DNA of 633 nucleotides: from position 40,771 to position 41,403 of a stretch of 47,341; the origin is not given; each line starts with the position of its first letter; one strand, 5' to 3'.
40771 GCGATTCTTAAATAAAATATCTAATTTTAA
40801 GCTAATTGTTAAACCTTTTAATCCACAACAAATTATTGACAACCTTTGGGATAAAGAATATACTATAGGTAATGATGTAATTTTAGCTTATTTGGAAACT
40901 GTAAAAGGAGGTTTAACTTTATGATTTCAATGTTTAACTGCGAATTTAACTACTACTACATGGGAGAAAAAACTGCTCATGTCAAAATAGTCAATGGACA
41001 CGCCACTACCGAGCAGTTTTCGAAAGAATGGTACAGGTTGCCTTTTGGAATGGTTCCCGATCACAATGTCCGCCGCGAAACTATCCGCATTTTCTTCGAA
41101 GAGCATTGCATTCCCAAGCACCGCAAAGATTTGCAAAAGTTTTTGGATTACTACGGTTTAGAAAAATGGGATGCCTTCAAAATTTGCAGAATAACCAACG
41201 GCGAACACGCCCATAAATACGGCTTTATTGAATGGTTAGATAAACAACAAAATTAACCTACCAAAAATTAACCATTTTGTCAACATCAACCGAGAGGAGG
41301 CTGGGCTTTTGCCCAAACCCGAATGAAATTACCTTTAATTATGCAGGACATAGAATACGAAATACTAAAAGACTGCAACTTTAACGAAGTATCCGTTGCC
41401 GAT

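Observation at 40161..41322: Split, order-permuted minimal HipA-family kinase module wedged between murG and murE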

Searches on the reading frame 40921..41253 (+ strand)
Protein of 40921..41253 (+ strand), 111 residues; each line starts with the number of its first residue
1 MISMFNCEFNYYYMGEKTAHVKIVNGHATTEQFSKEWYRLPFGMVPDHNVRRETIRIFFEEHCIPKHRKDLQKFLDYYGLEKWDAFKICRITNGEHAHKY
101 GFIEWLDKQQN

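Call 4: search_protein_families(library=pfam, proteins=[window:40921-41253:+], max_evalue=1)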
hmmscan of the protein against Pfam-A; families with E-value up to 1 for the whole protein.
window:40921-41253:+ (111 aa): 1 family
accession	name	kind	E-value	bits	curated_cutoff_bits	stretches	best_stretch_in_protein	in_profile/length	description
PF03081.22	Exo70_C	-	0.11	12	24.1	1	48-84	236-272/372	Exo70 exocyst complex subunit C-terminal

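Call 5: search_protein_families(library=ncbifam, proteins=[window:40921-41253:+], max_evalue=1)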
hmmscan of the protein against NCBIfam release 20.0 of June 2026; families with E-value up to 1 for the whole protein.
window:40921-41253:+ (111 aa): 1 family
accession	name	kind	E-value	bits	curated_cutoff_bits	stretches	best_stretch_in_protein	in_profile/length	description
NF045845.1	Mhp366_Mhp367_fam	subfamily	0.028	14.1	225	1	16-99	165-246/393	Mhp366/Mhp367 family surface (lipo)protein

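Call 6: search_protein_families(library=padloc, proteins=[window:40921-41253:+], max_evalue=1)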
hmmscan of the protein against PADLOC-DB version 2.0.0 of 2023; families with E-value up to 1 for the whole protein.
window:40921-41253:+ (111 aa): 1 family
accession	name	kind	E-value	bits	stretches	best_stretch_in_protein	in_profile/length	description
PDLC04349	PDC-M03B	-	0.0014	16.3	1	59-108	72-122/232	-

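Call 11: find_homologous_proteins(query=window:40921-41253:+)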
Query window:40921-41253:+ (111 aa): 3 proteins with E <= 0.001 among 4 candidates.
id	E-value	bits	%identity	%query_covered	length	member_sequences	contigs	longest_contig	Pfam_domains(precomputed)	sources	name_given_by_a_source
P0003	2.1e-74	265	100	100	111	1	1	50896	-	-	-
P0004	2.8e-31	126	52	92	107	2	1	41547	-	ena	-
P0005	8.5e-31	124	55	93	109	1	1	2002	-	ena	-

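Call 13: find_encoding_contigs(protein=P0004, flank=8000)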
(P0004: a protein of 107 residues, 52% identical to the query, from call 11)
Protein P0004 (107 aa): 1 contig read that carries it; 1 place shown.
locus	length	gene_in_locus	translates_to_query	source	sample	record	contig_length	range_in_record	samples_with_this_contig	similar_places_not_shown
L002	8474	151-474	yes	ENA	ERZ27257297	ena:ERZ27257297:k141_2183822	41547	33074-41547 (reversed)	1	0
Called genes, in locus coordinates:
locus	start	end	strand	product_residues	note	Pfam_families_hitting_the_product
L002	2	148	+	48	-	?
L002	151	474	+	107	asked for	-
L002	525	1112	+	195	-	-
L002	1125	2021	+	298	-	-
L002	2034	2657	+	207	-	-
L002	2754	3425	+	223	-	-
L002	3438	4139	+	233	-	-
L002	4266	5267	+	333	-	PF01541:GIY-YIG (weak)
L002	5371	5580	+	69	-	-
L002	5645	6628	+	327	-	-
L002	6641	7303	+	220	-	-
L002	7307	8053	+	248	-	-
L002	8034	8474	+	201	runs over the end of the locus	-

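Call 14: find_encoding_contigs(protein=P0005, flank=5000)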
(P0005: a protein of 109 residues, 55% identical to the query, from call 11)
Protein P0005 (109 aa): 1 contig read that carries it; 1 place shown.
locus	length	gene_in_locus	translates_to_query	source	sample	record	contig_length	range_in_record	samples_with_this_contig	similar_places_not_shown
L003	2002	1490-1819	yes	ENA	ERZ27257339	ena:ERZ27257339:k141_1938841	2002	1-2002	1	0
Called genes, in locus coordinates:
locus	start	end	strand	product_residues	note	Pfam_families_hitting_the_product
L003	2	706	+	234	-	?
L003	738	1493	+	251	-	-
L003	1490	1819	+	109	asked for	-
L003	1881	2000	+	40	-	?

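Call 37: search_protein_representatives(alignment_id=A2)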
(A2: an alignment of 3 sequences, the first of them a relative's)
Query: 3 sequences, 109 profile positions. Proteins with E-value up to 0.001 (for the whole library): 163; up to 1e-10: 11; up to 1e-30: 1. The best 150 are listed.
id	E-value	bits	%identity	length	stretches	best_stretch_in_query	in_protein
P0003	1.5e-60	218.1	-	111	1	2-109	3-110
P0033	1.6e-30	121.4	-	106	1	1-105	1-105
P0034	1.0e-24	102.7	-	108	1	3-105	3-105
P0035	1.3e-24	102.4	-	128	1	2-108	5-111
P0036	3.0e-18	81.9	-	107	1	2-104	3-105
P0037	3.7e-18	81.6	-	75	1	18-88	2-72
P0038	1.5e-14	70.0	-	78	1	38-103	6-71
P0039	1.9e-14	69.6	-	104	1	4-102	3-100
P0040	2.4e-13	66.1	-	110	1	16-106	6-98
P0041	9.1e-13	64.2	-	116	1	1-106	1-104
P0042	2.7e-11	59.5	-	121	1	6-104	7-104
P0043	2.3e-10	56.5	-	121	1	3-103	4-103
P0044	2.8e-10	56.2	-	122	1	5-107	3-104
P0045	3.3e-10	56.0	-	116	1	7-103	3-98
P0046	3.3e-10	56.0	-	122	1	7-104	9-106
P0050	1.6e-09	53.8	-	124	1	6-104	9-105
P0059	8.7e-08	48.2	-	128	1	8-102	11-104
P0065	1.2e-06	44.5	-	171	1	11-107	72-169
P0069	2.0e-06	43.8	-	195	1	12-104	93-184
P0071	2.6e-06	43.4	-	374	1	10-99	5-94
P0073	3.2e-06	43.2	-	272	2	27-102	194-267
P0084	6.5e-06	42.2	-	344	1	16-104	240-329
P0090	1.0e-05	41.6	-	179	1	30-102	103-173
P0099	1.7e-05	40.8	-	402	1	7-107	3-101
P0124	5.4e-05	39.2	-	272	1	10-104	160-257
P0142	1.4e-04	37.9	-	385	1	59-103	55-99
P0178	6.4e-04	35.8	-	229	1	8-100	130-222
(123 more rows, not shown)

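Call 38: search_protein_families(library=pfam, proteins=[P0071, P0099, P0142, P0084, P0073, P0124, P0178, P0069, P0065, P0090], max_evalue=0.01)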
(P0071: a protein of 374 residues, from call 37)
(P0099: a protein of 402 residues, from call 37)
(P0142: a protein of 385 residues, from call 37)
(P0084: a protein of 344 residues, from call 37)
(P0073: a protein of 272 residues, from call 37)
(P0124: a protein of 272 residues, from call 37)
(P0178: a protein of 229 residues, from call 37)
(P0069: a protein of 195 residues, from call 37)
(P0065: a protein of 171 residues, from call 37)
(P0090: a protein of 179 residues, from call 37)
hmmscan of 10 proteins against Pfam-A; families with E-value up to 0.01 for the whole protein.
P0071 (374 aa): 1 family
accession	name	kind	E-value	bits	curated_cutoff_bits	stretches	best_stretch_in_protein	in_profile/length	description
PF07804.18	HipA_C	-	2.5e-05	24.5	30.5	1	246-282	125-160/213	HipA-like C-terminal domain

P0099 (402 aa): 0 families

P0142 (385 aa): 0 families

P0084 (344 aa): 0 families

P0073 (272 aa): 1 family
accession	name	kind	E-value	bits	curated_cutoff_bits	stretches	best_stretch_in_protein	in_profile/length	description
PF15122.11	TMEM206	-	1.6e-05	24.7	27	0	140-178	122-160/296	TMEM206 protein family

P0124 (272 aa): 0 families

P0178 (229 aa): 0 families

P0069 (195 aa): 2 families
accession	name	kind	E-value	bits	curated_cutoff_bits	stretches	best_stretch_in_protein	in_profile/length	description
PF02796.21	HTH_7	-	5e-08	33.4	23.8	1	33-75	1-43/45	Helix-turn-helix domain of resolvase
PF10654.15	DUF2481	-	0.0068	16.9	27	0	38-78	65-105/126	Protein of unknown function (DUF2481)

P0065 (171 aa): 5 families
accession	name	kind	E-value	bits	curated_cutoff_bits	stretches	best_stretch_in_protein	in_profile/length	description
PF01381.28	HTH_3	-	3.1e-13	50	23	1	5-55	2-52/55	Helix-turn-helix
PF12844.13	HTH_19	-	7.4e-10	39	30.2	1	4-52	4-52/64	Helix-turn-helix domain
PF13560.12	HTH_31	-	1.7e-07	31.9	27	1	4-53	6-56/64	Helix-turn-helix domain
PF13443.12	HTH_26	-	0.00076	20.1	22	1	8-53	6-52/63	Cro/C1-type HTH DNA-binding domain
PF13744.12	HTH_37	-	0.002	18.4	27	1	10-58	29-78/80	Helix-turn-helix domain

P0090 (179 aa): 0 families

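Call 41: predict_structure(alignment_id=A2)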
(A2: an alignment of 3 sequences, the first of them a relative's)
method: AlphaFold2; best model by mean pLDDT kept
length: 111 residues; sequences in the alignment: 3
mean_pLDDT: 50.4   pTM: 0.49
mean pLDDT of the five models: 50.4, 49.4, 48.9, 48.1, 47.0
residues with pLDDT >= 90: 0; 70-90: 4; 50-70: 45; < 50: 62
segments of 3 or more residues with pLDDT < 50: 1-5, 37-52, 54-56, 61-69, 77-80, 82-98, 108-111
pLDDT, mean of each block of 10 residues (from residue 1): 54 69 56 54 37 49 45 51 41 45 56 27
secondary structure, 60 per line:
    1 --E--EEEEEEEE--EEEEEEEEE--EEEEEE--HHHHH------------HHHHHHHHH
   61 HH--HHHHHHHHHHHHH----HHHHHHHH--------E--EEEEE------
elements in order: E6-13 E16-24 E27-32 H35-39 H52-62 H65-77 H82-89 E101-105

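Call 47: search_solved_structures(query=A4, max_evalue=10, show_alignments=3)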
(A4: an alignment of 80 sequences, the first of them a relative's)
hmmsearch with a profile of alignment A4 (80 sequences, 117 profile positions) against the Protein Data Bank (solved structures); distinct sequences matched with E-value up to 10: 2.
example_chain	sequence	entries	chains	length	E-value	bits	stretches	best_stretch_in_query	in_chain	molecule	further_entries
8ftu_A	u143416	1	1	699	0.63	13.2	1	22-102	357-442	Protein transport protein SEC39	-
8h2i_cP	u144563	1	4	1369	0.65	13.2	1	5-54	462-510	P21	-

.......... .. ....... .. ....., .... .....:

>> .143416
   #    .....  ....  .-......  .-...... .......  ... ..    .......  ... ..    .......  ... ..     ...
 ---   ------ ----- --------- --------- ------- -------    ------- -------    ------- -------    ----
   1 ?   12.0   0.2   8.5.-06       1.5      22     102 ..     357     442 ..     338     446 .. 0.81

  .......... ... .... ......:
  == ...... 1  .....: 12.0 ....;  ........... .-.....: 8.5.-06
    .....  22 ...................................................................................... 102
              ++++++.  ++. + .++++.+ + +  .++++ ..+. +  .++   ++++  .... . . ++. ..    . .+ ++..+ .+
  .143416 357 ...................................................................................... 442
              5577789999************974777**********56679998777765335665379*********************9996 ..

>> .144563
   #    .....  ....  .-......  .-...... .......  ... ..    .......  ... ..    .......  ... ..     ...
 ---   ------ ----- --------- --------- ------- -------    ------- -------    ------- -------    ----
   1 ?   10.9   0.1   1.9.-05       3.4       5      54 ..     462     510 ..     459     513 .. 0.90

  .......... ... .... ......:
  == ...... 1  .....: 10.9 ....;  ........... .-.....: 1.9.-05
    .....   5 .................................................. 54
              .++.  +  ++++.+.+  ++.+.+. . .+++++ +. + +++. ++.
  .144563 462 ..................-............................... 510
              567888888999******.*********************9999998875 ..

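Call 48: search_protein_families(library=pfam, alignment_id=A4, max_evalue=1)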
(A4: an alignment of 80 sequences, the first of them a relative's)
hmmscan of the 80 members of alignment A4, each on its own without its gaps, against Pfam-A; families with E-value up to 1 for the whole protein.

A. member 1, P0003 (111 aa): 1 family
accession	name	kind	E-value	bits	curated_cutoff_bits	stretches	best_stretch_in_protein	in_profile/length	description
PF03081.22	Exo70_C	-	0.11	12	24.1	1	48-84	236-272/372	Exo70 exocyst complex subunit C-terminal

B. families by the number of members that match (of 80 scanned): 32 families (the first 25 are shown)
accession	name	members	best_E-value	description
PF13657.11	Couple_hipA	2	0.0086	HipA N-terminal domain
PF18839.6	LPD24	2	0.024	Large polyvalent protein associated domain 24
PF00860.26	Xan_ur_permease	1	1.1e-05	Permease family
PF18517.6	LZ3wCH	1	0.023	Leucine zipper with capping helix domain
PF04351.19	PilP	1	0.023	Pilus assembly protein, PilP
PF23316.1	Ig_DLEC1_6th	1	0.026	DLEC1 sixth Ig-like domain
PF05741.18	zf-nanos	1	0.041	Nanos RNA binding domain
PF17901.7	EF-hand_12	1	0.043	EF-hand fold domain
PF21298.3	TopBP1_BRCT0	1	0.053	TopBP1, BRCT0 domain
PF18681.6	DUF5634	1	0.056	Family of unknown function (DUF5634)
PF13897.11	GOLD_2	1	0.059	Golgi-dynamics membrane-trafficking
PF13499.12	EF-hand_7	1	0.059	EF-hand domain pair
PF06855.17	YozE_SAM_like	1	0.064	YozE SAM-like fold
PF14137.11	DUF4304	1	0.093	Domain of unknown function (DUF4304)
PF03081.22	Exo70_C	1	0.11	Exo70 exocyst complex subunit C-terminal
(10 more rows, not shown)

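Call 49: search_protein_families(library=padloc, alignment_id=A4, max_evalue=0.01)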
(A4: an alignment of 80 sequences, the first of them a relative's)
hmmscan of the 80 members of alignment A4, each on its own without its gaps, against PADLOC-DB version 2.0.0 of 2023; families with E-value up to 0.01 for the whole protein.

A. member 1, P0003 (111 aa): 1 family
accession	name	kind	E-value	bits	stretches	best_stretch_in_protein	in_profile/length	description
PDLC04349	PDC-M03B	-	0.0014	16.3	1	59-108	72-122/232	-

B. families by the number of members that match (of 80 scanned): 10 families
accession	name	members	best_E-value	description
PDLC04349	PDC-M03B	27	1.8e-09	-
PDLC04347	PDC-M03B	23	0.00018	-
PDLC04352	PDC-M03B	15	6e-07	-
PDLC04348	PDC-M03B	6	0.00012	-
PDLC04346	PDC-M03B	5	0.0003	-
PDLC04351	PDC-M03B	1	0.0011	-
PDLC04246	PDC-M01B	1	0.0014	-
PDLC03352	MTase_II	1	0.0025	Type II methyltransferase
PDLC03082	Specificity_I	1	0.007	Type I specificity subunit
PDLC01835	CARF2--CARF_HEPN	1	0.009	-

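Call 64: fold_search(model_id=the predicted structure, library=pdb)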
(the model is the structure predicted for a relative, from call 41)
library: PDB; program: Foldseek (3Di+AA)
matches with E <= 10: 544; with E <= 0.001: 0
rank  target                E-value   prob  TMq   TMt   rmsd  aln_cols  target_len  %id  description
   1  1khd_B                4.8e-01  0.08  0.20  0.08  12.9       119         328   12  Crystal Structure Analysis of the anthranilate phosphoribosyltransferase from Erwinia carotovora at 1.9 resolution (cu (released 2002-10-23)
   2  3hzi_A                9.0e-01  0.15  0.34  0.12  11.7       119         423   12  Structure of mdt protein (released 2009-07-28)
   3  6itq_B                1.0e+00  0.30  0.25  0.24   3.0        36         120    8  Crystal structure of cortisol complexed with its nanobody at pH 10.5 (released 2019-07-24)
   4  5xpv_A                1.1e+00  0.23  0.27  0.29   4.6        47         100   15  Structure of the V domain of amphioxus IgVJ-C2 (released 2018-04-18)
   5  6sru_E                1.1e+00  0.09  0.19  0.19   4.0        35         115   14  Structure of Ig-like V-type domian of mouse Programmed cell death 1 ligand 1 (PD-L1) (released 2021-02-03)
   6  8k51_B                1.1e+00  0.08  0.16  0.08   8.7        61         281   13  Crystal structure of arylamine N-acyltransferase from Streptomyces aureus (released 2024-07-24)
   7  3veh_D                1.1e+00  0.03  0.14  0.06  14.7        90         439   14  Structure of a M. tuberculosis salicylate synthase, MbtI, in complex with an inhibitor methylAMT (released 2012-06-13)
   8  3pqy_F                1.2e+00  0.05  0.17  0.09  12.9        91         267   12  Crystal Structure of 6218 TCR in complex with the H2Db-PA224 (released 2011-05-18)
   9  4prh_A                1.2e+00  0.05  0.19  0.12  11.2        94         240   12  Crystal structure of TK3 TCR-HLA-B*35:08-HPVG-D5 complex (released 2014-04-30)
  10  3rv6_A                1.3e+00  0.03  0.14  0.06  15.0        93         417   15  Structure of a M. tuberculosis Salicylate Synthase, MbtI, in Complex with an Inhibitor with Phenyl R-Group (released 2012-05-09)
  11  8qn5_A                1.4e+00  0.04  0.14  0.05  15.9        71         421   13  M. tuberculosis salicylate synthase MbtI in complex with methyl-AMT (new crystal form) (released 2023-11-15)
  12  6bj2_A                1.4e+00  0.04  0.19  0.10  14.1        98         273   14  TCR589 in complex with HIV(Pol448-456)/HLA-B35 (released 2018-07-25)
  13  2zok_C                1.4e+00  0.03  0.14  0.10  13.0        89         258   15  Crystal structure of H-2Db in complex with JHMV epitope S510 (released 2008-06-10)
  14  6itq_A                1.5e+00  0.21  0.25  0.23   3.1        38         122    8  Crystal structure of cortisol complexed with its nanobody at pH 10.5 (released 2019-07-24)
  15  5grj_A                1.5e+00  0.10  0.21  0.13   3.5        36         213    6  Crystal structure of human PD-L1 with monoclonal antibody avelumab (released 2016-11-02)
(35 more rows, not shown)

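Call 66: search_solved_structures(query=P0099, max_evalue=1, show_alignments=2)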
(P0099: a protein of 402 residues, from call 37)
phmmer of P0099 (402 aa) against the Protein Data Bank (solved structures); distinct sequences matched with E-value up to 1: 0.

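Call 74: search_protein_families(library=padloc, proteins=[P0099, P0071, P0142, P0065, P0069, P0084, P0043, P0050, P0059], max_evalue=0.01)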
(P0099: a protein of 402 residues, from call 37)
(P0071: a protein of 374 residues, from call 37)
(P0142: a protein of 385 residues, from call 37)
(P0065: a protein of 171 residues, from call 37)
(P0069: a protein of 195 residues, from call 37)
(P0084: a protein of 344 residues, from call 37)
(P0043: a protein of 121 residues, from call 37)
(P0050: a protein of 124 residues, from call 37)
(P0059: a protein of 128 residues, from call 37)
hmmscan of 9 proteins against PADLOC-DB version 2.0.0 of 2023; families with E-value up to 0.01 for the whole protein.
P0099 (402 aa): 6 families
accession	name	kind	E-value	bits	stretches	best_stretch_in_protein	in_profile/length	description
PDLC04340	PDC-M03A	-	6.1e-11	40.3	1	201-313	73-175/280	-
PDLC04339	PDC-M03A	-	4.8e-10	37.2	1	184-313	56-182/293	-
PDLC04342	PDC-M03A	-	1.4e-09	35.9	1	161-314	48-199/299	-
PDLC04344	PDC-M03A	-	1.6e-08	32.4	1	166-314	48-197/305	-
PDLC04345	PDC-M03A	-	1.3e-05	22.7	1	212-295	90-179/302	-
PDLC04338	PDC-M03A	-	0.0019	15.3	1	260-314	252-306/428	-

P0071 (374 aa): 6 families
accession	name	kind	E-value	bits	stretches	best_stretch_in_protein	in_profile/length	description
PDLC04340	PDC-M03A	-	1.2e-10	39.4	1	176-287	71-173/280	-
PDLC04344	PDC-M03A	-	2.6e-08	31.7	1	126-283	34-190/305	-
PDLC04342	PDC-M03A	-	1.4e-07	29.4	1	96-285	12-194/299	-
PDLC04339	PDC-M03A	-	2.5e-07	28.3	1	116-284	22-177/293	-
PDLC04338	PDC-M03A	-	0.00022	18.3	1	242-282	258-298/428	-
PDLC04345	PDC-M03A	-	0.008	13.5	0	128-284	34-192/302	-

P0142 (385 aa): 5 families
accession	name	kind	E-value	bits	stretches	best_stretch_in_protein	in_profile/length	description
PDLC04342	PDC-M03A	-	1e-06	26.5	1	157-304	50-200/299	-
PDLC04340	PDC-M03A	-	8.7e-06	23.4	1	244-308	117-181/280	-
PDLC04344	PDC-M03A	-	3.9e-05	21.2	1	159-301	47-195/305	-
PDLC04339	PDC-M03A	-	6.7e-05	20.4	1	239-320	119-200/293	-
PDLC04338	PDC-M03A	-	0.0015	15.6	1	160-337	156-337/428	-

P0065 (171 aa): 17 families
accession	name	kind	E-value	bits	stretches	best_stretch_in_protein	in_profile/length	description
PDLC02926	HTH_VI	-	8.3e-11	40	1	4-56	6-58/92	-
PDLC03665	Control_protein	-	1.2e-07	29.8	1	7-60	16-70/77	control protein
PDLC03947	RmrA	-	7.8e-07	26.2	1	4-73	16-85/383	-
PDLC03954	RmrA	-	9.3e-07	26.1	1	4-56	15-67/380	-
PDLC03951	RmrA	-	1.3e-06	25.6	1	5-57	14-66/400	-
PDLC03668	Control_protein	-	3.6e-06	25.4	1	4-60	13-69/79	control protein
PDLC03949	RmrA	-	5.4e-06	23.5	1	5-54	8-57/363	-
PDLC04142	capH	-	1.4e-05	24.1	1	5-57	12-60/103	capH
PDLC03944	RmrA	-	3.4e-05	21.1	1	4-51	11-58/384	-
PDLC03666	Control_protein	-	4.1e-05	21.9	1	8-59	15-66/77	control protein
PDLC03952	RmrA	-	5.3e-05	20.2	1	4-52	27-75/395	-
PDLC03953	RmrA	-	8.5e-05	19.9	1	7-54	13-60/373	-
PDLC03946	RmrA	-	0.0001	19.2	1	4-53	7-56/357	-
PDLC04760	PDC-M64C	-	0.00016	20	1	10-55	37-82/93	-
PDLC03955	RmrA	-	0.0015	15.8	1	7-55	28-76/371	-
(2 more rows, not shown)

P0069 (195 aa): 3 families
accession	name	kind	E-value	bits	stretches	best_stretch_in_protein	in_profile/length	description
PDLC04349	PDC-M03B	-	0.0017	16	1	140-180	74-114/232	-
PDLC03947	RmrA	-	0.0043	13.9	1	50-85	21-56/383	-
PDLC03944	RmrA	-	0.0066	13.5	1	52-83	18-48/384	-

P0084 (344 aa): 0 families

P0043 (121 aa): 4 families
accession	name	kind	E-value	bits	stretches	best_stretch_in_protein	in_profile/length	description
PDLC04352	PDC-M03B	-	6e-07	27.2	1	50-100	68-119/250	-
PDLC04349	PDC-M03B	-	5.4e-06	24.2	1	50-99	64-113/232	-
PDLC04347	PDC-M03B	-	0.00031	18.4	1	51-87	61-99/245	-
PDLC04348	PDC-M03B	-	0.0041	14.9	1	51-98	63-112/248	-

P0050 (124 aa): 3 families
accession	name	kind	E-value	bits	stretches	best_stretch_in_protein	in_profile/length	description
PDLC04349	PDC-M03B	-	0.00015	19.4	1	46-94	59-107/232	-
PDLC04346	PDC-M03B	-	0.00035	18.3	1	53-95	17-61/262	-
PDLC04347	PDC-M03B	-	0.0004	18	1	51-94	60-105/245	-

P0059 (128 aa): 2 families
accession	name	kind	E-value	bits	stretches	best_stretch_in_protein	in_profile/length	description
PDLC04352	PDC-M03B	-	0.00014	19.5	1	55-104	71-122/250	-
PDLC04349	PDC-M03B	-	0.00086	17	1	54-102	66-115/232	-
